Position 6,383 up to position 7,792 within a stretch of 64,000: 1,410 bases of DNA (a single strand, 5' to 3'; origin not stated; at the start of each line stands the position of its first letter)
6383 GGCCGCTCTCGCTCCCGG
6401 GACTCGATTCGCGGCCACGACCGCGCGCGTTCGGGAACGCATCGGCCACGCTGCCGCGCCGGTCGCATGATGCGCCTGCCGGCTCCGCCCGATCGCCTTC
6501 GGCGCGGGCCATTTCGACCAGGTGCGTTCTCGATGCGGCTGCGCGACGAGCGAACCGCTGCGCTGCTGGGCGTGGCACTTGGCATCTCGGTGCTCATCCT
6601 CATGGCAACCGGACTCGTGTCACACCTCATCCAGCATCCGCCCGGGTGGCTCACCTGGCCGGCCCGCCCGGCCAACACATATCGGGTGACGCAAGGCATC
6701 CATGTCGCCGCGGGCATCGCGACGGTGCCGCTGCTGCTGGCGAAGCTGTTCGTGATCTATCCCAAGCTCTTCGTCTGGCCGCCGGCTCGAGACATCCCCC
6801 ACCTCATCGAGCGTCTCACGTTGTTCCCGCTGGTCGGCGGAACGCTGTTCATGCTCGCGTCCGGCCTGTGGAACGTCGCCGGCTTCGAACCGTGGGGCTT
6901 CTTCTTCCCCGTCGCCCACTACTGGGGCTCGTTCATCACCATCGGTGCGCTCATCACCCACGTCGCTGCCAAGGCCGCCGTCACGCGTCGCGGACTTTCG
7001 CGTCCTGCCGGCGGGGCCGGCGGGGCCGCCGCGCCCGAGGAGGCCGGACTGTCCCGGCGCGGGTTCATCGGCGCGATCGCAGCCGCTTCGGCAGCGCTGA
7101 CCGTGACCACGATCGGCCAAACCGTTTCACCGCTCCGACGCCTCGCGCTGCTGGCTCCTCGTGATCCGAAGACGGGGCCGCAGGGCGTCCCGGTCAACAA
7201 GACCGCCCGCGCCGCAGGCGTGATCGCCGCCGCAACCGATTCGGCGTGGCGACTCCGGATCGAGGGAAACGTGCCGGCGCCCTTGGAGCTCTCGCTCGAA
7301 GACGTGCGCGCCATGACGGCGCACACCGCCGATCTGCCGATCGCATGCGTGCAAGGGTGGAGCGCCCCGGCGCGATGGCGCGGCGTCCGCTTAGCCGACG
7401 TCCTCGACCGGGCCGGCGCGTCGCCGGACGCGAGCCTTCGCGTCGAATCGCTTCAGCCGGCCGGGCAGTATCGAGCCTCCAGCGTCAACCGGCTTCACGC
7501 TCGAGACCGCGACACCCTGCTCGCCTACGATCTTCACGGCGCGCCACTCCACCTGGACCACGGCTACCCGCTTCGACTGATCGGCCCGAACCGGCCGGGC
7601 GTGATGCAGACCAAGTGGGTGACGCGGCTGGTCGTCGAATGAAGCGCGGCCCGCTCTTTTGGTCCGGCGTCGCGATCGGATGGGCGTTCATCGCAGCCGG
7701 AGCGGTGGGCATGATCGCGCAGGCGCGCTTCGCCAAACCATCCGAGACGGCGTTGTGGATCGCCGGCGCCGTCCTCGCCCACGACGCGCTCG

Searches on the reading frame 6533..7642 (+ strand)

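Call 59: search_protein_families(library=pfam, proteins=[window:6533-7642:+], max_evalue=0.001)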
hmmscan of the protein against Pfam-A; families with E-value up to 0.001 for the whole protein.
window:6533-7642:+ (369 aa): 1 family
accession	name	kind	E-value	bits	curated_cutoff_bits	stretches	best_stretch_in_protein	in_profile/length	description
PF00174.25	Oxidored_molyb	-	1.1e-28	100.4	24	1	235-368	8-160/169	Oxidoreductase molybdopterin binding domain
